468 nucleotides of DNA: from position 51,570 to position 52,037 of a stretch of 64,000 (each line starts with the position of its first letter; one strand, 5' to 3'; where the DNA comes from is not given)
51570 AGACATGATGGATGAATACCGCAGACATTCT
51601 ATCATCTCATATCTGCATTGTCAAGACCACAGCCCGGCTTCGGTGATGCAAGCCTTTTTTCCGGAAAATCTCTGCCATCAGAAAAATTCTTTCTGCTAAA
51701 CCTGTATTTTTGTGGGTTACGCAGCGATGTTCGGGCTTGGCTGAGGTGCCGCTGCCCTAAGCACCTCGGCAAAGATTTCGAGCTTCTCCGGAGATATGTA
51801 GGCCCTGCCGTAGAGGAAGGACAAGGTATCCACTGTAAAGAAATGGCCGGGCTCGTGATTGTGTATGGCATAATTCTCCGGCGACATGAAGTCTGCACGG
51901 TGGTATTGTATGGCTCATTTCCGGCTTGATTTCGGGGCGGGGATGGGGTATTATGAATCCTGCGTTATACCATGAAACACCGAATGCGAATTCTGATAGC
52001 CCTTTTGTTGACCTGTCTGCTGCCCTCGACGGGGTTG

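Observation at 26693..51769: Inverted pair of about 125-nt repeats (about 89% identical) 25 kb apart, bracketing the glycan cluster and the R-M system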

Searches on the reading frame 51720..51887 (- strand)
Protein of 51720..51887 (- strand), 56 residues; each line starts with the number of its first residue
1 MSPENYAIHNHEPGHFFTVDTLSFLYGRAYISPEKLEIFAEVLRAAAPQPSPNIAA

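Call 20: search_protein_families(library=pfam, proteins=[window:51720-51887:-], max_evalue=10)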
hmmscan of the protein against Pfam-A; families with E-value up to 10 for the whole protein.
seq(56 aa): 0 families

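Call 21: search_protein_families(library=ncbifam, proteins=[window:51720-51887:-], max_evalue=10)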
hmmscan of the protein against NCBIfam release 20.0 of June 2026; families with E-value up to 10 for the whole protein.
seq(56 aa): 0 families
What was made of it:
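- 51717..51887 (-): 56-aa chimeric ORF, called as a gene in public assemblies. It joins 26 non-IS codons to the last 30 codons of the transposase. It is probably not a functional gene. No Pfam or NCBIfam hit of its own (calls 20, 21).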

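Call 29: find_encoding_contigs(protein=window:51720-51887:-, flank=10000, max_places=10)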
Protein seq(56 aa) (56 aa): 4 contigs read that carry it; 2 places shown.
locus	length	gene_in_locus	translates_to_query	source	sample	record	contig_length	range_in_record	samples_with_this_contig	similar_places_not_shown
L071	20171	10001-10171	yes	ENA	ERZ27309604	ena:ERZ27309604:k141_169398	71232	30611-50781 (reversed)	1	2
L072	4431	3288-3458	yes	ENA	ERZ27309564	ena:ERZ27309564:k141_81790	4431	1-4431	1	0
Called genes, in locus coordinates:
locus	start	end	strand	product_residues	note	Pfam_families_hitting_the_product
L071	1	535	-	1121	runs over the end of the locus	-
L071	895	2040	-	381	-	PF04055:Radical_SAM, PF12544:LAM_C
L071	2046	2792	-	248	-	PF03734:YkuD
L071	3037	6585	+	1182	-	PF00176:SNF2-rel_dom, PF00271:Helicase_C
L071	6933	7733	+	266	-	PF01487:DHquinase_I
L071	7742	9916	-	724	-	PF01432:Peptidase_M3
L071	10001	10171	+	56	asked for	-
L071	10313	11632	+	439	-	PF00145:DNA_methylase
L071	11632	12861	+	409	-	PF09019:EcoRII-C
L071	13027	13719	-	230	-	PF02817:E3_binding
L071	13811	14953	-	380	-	PF07969:Amidohydro_3 (weak), PF01979:Amidohydro_1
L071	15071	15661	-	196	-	PF00625:Guanylate_kin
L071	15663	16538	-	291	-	PF03755:YicC-like_N, PF08340:YicC-like_C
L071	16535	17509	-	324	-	PF13177:DNA_pol3_delta2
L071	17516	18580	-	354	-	PF01817:CM_2, PF00800:PDT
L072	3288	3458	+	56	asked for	-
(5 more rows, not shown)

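Call 30: find_homologous_proteins(query=window:51720-51887:-, max_evalue=10)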
Query seq(56 aa) (56 aa): 6 proteins with E <= 10 among 6 candidates.
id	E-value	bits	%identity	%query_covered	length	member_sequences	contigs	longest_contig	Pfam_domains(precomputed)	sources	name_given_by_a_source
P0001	2.6e-30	120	100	100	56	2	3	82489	-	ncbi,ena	-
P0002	2.0e-27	111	95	100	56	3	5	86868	-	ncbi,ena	-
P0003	3.4e-26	107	91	100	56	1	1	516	-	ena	-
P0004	2.7e-23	98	90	91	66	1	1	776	-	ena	-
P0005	1.0e-9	55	84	66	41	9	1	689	-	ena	-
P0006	1.8e-6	45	81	55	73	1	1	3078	PF00872.25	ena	-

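Call 33: find_encoding_contigs(protein=P0006, flank=10000, max_places=10)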
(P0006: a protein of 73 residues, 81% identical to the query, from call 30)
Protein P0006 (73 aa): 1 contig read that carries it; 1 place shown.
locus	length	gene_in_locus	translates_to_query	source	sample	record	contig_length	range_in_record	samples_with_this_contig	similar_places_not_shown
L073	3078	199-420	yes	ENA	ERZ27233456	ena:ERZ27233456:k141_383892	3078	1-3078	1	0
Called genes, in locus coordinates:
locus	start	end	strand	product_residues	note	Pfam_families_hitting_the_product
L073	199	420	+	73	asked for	PF00872:Transposase_mut (weak)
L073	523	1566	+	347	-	-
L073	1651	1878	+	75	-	-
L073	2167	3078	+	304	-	?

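Call 34: find_encoding_contigs(protein=P0002, flank=10000, max_places=10)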
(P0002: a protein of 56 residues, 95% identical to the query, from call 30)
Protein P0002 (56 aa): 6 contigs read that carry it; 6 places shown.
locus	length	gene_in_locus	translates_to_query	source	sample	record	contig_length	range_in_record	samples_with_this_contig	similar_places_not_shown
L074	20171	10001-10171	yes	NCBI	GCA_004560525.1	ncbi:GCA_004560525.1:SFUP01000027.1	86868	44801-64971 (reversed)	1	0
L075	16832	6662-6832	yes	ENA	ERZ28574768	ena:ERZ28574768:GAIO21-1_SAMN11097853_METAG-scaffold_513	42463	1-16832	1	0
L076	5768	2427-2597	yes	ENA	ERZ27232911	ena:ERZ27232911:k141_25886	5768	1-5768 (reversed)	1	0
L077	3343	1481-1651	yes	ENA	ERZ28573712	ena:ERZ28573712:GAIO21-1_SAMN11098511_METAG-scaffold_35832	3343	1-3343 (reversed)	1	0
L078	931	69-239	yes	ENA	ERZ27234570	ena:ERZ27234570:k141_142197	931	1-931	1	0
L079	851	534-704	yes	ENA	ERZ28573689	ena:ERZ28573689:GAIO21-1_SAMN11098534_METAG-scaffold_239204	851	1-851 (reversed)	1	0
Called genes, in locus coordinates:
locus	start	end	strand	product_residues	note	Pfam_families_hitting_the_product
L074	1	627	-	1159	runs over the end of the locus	-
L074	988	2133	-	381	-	PF04055:Radical_SAM, PF12544:LAM_C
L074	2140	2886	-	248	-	PF03734:YkuD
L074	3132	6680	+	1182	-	PF00176:SNF2-rel_dom, PF00271:Helicase_C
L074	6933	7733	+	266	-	PF01487:DHquinase_I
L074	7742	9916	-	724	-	PF01432:Peptidase_M3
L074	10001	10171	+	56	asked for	-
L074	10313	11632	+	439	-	PF00145:DNA_methylase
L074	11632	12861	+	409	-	PF09019:EcoRII-C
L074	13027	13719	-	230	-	PF02817:E3_binding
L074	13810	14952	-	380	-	PF07969:Amidohydro_3 (weak), PF01979:Amidohydro_1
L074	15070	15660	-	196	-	PF00625:Guanylate_kin, PF13238:AAA_18 (faint)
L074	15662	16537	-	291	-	PF03755:YicC-like_N, PF08340:YicC-like_C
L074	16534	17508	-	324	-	PF13177:DNA_pol3_delta2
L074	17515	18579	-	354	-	PF01817:CM_2, PF00800:PDT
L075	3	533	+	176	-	?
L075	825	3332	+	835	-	PF02395:Peptidase_S6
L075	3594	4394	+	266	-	PF01487:DHquinase_I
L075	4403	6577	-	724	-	PF01432:Peptidase_M3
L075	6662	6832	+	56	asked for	-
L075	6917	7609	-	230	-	PF02817:E3_binding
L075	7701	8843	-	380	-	PF07969:Amidohydro_3 (weak), PF01979:Amidohydro_1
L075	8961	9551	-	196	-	PF00625:Guanylate_kin, PF13238:AAA_18 (weak), PF13671:AAA_33 (faint)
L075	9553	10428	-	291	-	PF03755:YicC-like_N, PF08340:YicC-like_C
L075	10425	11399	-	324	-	PF13177:DNA_pol3_delta2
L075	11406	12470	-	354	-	PF01817:CM_2, PF00800:PDT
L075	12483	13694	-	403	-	PF08238:Sel1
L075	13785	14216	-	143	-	PF01832:Glucosaminidase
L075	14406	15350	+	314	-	PF22015:OSBS_N, PF13378:MR_MLE_C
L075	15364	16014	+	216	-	PF00834:Ribul_P_3_epim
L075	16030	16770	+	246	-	-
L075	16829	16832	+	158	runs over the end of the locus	-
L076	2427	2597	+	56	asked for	-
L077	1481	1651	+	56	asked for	-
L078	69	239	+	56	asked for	-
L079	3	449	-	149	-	?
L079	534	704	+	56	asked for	-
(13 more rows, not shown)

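Call 36: find_homologous_proteins(query=P0006, max_evalue=0.001)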
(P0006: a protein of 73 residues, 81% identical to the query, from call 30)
Query P0006 (73 aa): 12 proteins with E <= 0.001 among 12 candidates.
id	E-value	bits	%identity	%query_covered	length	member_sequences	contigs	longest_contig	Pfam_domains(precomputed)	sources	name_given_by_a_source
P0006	5.5e-40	151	100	100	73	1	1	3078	PF00872.25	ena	-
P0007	6.4e-32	126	85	100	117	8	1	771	PF00872.25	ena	-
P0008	4.9e-31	123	85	99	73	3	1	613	PF00872.25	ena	-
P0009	5.5e-31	123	85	99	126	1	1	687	PF00872.25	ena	-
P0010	3.9e-30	120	83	99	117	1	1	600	PF00872.25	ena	-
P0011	3.2e-29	117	89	90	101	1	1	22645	-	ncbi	ncbi:MAG: hypothetical protein ACI4PY_04865, partial [Akkermansia muciniphila]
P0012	4.4e-21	92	76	85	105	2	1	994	-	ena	-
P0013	7.4e-16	75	82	62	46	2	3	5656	-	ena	-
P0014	1.5e-14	71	88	58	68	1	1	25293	PF00872.25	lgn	-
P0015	6.1e-14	69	88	56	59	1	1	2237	PF00872.25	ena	-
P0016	8.2e-14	69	83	58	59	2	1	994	PF00872.25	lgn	-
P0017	1.8e-13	68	86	58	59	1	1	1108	PF00872.25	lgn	-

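Call 40: find_homologous_proteins(query=P0009, max_evalue=0.00001)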
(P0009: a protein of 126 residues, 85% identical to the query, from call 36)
Query P0009 (126 aa): 96 proteins with E <= 0.00001 among 110 candidates.
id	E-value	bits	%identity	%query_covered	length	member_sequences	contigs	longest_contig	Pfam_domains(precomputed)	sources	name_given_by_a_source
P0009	3.0e-76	271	100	100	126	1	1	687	PF00872.25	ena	-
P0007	6.7e-59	215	92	85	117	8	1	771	PF00872.25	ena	-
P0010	7.8e-57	208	89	87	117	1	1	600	PF00872.25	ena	-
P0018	1.0e-56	208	89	87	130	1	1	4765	PF00872.25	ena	-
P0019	1.1e-56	208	90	85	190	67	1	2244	PF00872.25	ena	-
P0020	2.3e-44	168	75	81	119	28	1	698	PF00872.25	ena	-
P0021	1.5e-43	165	74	81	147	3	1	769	PF00872.25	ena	-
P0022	2.3e-43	165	74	81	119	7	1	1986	PF00872.25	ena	-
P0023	4.3e-43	164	76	79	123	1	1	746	PF00872.25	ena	-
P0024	5.6e-43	164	73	81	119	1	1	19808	PF00872.25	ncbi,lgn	-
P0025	9.1e-43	163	74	80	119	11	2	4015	PF00872.25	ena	-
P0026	1.2e-42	162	73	81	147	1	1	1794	PF00872.25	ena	-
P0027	1.3e-42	162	73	81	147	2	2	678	PF00872.25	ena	-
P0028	1.3e-41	159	68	85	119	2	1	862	PF00872.25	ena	-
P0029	2.1e-41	158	71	81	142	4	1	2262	PF00872.25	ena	-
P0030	2.6e-41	158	69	82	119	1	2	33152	PF00872.25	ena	-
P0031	2.8e-41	158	71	81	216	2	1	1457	PF10551.16,PF00872.25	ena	-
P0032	2.2e-40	155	71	80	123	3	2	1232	PF00872.25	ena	-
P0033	1.1e-39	153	68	80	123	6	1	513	PF00872.25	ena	-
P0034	2.4e-39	152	70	80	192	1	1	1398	PF00872.25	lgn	-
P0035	2.7e-39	152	67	81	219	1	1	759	PF10551.16,PF00872.25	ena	-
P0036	5.6e-39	151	71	81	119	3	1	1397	PF00872.25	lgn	-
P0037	1.1e-38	150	68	85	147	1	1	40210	PF00872.25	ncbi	-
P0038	1.8e-38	149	66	80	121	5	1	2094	PF00872.25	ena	-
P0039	2.7e-38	148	66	80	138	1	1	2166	PF00872.25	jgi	jgi:transposase-like protein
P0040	6.0e-38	147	69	81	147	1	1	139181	PF00872.25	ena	-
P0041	1.5e-37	146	67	81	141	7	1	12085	PF00872.25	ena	-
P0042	4.0e-37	145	71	75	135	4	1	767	PF00872.25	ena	-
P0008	4.7e-37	144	99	58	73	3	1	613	PF00872.25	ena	-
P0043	6.6e-36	141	71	72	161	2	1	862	PF00872.25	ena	-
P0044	4.7e-32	128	72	66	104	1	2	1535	PF00872.25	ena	-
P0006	1.7e-30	123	85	57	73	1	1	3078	PF00872.25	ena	-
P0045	9.8e-30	121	87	56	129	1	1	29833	PF00872.25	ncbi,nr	ncbi:MAG: transposase, partial [Akkermansia muciniphila]|nr:transposase [Akkermansia muciniphila]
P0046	4.9e-29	119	70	58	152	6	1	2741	PF00872.25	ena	-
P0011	1.2e-26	111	86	52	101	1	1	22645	-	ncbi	ncbi:MAG: hypothetical protein ACI4PY_04865, partial [Akkermansia muciniphila]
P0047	3.3e-24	103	77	52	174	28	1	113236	PF10551.16,PF00872.25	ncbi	-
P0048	4.9e-24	102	91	42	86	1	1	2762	PF00872.25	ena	-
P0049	8.1e-24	102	75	53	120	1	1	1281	PF00872.25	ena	-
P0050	2.7e-21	94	65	57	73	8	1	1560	PF00872.25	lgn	-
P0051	9.8e-21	92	67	55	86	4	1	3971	PF00872.25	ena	-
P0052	2.1e-20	91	53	71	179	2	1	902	PF00872.25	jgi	jgi:transposase-like protein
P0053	3.3e-20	90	74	42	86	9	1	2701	PF00872.25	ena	-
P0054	1.0e-19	89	53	71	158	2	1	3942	PF00872.25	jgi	jgi:transposase-like protein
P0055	1.1e-19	88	53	71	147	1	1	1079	PF00872.25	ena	-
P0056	1.2e-19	88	70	48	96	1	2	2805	PF00872.25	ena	-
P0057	1.5e-19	88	72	48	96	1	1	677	PF00872.25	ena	-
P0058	1.6e-19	88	49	73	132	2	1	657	PF00872.25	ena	-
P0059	3.1e-19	87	70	50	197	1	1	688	PF00872.25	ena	-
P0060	3.4e-19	87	69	51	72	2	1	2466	PF00872.25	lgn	-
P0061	4.6e-19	86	53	69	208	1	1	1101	PF10551.16,PF00872.25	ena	-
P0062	5.9e-19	86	47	75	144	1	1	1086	PF00872.25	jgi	jgi:transposase-like protein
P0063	7.4e-19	86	48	73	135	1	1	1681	PF00872.25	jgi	jgi:putative transposase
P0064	8.9e-19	85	69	51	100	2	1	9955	PF00872.25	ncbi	ncbi:MAG: transposase [Akkermansia sp.]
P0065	9.0e-19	85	49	71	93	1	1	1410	PF00872.25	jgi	jgi:transposase-like protein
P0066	1.3e-18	85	54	69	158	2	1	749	PF00872.25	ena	-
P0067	2.9e-18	84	51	71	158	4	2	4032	PF00872.25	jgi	jgi:transposase-like protein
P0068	4.0e-18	83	51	71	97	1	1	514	PF00872.25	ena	-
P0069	4.7e-18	83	52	66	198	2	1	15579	PF00872.25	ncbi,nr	ncbi:MAG: ISAs1 family transposase [Akkermansia sp.]|nr:ISAs1 family transposase [Akkermansia sp.]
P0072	7.6e-18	82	51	69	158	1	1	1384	PF00872.25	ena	-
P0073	7.9e-18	82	50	63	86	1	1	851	PF00872.25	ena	-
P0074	1.2e-17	82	48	68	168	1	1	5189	PF00872.25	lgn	-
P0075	2.2e-17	81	49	71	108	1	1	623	PF00872.25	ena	-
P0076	2.6e-17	81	52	66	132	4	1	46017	PF00872.25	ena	-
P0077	2.6e-17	81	46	74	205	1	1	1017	PF00872.25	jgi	jgi:transposase-like protein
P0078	4.2e-17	80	47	71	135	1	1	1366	PF00872.25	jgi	jgi:transposase-like protein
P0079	5.9e-17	80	54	62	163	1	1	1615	PF00872.25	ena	-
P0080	8.4e-17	79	47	69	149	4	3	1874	PF00872.25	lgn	-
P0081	8.7e-17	79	48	71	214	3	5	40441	PF00872.25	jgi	jgi:transposase-like protein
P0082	9.6e-17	79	51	69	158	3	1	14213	PF00872.25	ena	-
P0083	1.3e-16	79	47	71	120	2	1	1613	PF00872.25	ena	-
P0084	2.2e-16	78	51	69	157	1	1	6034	PF00872.25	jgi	jgi:putative transposase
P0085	2.7e-16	77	47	71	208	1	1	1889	PF10551.16,PF00872.25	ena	-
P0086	2.7e-16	77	55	62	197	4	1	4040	PF00872.25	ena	-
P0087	4.2e-16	77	48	63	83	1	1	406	PF00872.25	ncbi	-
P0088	5.0e-16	77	52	69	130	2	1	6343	PF00872.25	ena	-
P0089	7.1e-16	76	48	63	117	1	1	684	PF00872.25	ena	-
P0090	7.2e-16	76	72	46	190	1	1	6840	PF10551.16,PF00872.25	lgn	-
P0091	9.5e-16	76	45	73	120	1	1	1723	PF00872.25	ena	-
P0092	1.0e-15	76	46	69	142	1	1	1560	PF00872.25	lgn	-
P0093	2.3e-15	74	51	65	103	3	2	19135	PF00872.25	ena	-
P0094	9.2e-15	73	46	71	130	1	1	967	PF00872.25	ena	-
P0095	1.0e-14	72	47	71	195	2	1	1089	PF00872.25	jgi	-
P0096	1.2e-14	72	46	71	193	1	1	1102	PF00872.25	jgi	jgi:hypothetical protein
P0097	1.6e-14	72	44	68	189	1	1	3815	PF00872.25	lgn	-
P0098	1.7e-13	68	53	63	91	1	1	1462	PF00872.25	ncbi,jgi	jgi:putative transposase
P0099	1.1e-12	66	42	71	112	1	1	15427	PF00872.25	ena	-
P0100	4.0e-12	64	46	68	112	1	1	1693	PF00872.25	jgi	jgi:putative transposase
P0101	8.0e-12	63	45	68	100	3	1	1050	PF00872.25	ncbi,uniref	ncbi:transposase [Pararhodobacter sp. SW119]|uniref:transposase n=1 Tax=Pararhodobacter sp. SW119 Ta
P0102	2.0e-11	62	44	71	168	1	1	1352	PF00872.25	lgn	-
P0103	2.3e-11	62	44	71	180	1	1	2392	PF00872.25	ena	-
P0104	1.3e-10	59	48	63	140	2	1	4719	PF00872.25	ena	-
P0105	2.6e-10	58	45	60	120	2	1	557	PF00872.25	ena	-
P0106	7.5e-10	57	41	68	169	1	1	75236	PF00872.25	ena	-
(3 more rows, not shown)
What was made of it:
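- All 100+ homologues are fragments of 219 aa or less (call 40).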

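Call 41: search_protein_families(library=pfam, proteins=[P0009, P0007, P0006, P0011], max_evalue=0.01)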
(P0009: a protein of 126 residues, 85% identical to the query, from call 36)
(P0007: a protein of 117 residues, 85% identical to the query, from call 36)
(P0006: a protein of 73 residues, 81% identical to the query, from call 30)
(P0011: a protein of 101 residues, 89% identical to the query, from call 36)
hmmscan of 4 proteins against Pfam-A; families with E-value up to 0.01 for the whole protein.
P0009 (126 aa): 1 family
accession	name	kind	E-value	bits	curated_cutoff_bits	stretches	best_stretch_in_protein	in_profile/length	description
PF00872.24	Transposase_mut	-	7.3e-16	58.5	21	1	17-93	301-377/379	Transposase, Mutator family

P0007 (117 aa): 1 family
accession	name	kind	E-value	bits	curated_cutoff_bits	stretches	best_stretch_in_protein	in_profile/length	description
PF00872.24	Transposase_mut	-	6.3e-14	52.1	21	1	9-84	302-377/379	Transposase, Mutator family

P0006 (73 aa): 1 family
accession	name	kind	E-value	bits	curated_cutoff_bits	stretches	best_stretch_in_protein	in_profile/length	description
PF00872.24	Transposase_mut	-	1.5e-05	24.5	21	1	1-40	338-377/379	Transposase, Mutator family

P0011 (101 aa): 0 families
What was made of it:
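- On IS256-family insertion sequence (remnant): Overlapping longer fragments hit PF00872 at 301-377/379 (E=7e-16, call 41).
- P0006 scores 24.5 bits (call 41).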

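Call 42: find_encoding_contigs(protein=P0019, flank=5000, max_places=6)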
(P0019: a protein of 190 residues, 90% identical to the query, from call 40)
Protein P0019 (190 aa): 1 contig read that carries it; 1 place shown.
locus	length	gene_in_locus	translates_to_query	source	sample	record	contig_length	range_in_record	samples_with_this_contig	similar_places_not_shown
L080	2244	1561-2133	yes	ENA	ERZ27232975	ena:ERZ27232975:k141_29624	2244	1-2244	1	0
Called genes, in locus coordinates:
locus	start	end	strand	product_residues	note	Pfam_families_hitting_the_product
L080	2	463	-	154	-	?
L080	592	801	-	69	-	-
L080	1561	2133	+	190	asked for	PF00872:Transposase_mut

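Call 43: find_encoding_contigs(protein=P0018, flank=5000, max_places=6)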
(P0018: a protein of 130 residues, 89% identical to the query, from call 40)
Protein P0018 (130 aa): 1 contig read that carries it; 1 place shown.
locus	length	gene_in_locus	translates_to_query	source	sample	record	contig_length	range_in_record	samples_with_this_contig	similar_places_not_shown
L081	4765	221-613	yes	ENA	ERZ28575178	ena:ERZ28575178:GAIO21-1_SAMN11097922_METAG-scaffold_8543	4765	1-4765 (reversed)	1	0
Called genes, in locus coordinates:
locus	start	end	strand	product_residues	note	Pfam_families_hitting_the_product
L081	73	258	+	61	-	-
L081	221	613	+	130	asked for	PF00872:Transposase_mut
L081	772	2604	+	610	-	PF00023:Ank (faint), PF13606:Ank_3 (faint), PF13857:Ank_5 (faint), PF12796:Ank_2, PF13637:Ank_4 (weak), PF12796:Ank_2, PF13637:Ank_4 (weak)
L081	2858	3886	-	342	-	-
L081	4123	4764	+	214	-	?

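Call 59: find_encoding_contigs(protein=P0047, flank=3000, max_places=6)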
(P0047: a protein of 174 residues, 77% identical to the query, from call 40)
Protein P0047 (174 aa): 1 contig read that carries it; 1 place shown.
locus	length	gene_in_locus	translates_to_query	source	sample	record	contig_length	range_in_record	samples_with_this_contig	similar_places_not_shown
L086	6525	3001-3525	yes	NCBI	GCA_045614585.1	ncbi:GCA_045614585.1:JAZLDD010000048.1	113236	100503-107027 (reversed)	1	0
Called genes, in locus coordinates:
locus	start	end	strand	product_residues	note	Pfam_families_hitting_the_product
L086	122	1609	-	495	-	PF14264:Glucos_trans_II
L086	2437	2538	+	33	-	-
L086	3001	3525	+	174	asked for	PF00872:Transposase_mut, PF10551:MULE (weak)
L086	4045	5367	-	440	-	PF01704:UDPGP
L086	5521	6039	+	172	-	PF00023:Ank (faint), PF13606:Ank_3 (faint), PF13637:Ank_4 (faint), PF13857:Ank_5 (faint), PF12796:Ank_2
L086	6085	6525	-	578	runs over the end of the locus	PF02776:TPP_enzyme_N, PF00205:TPP_enzyme_M, PF02775:TPP_enzyme_C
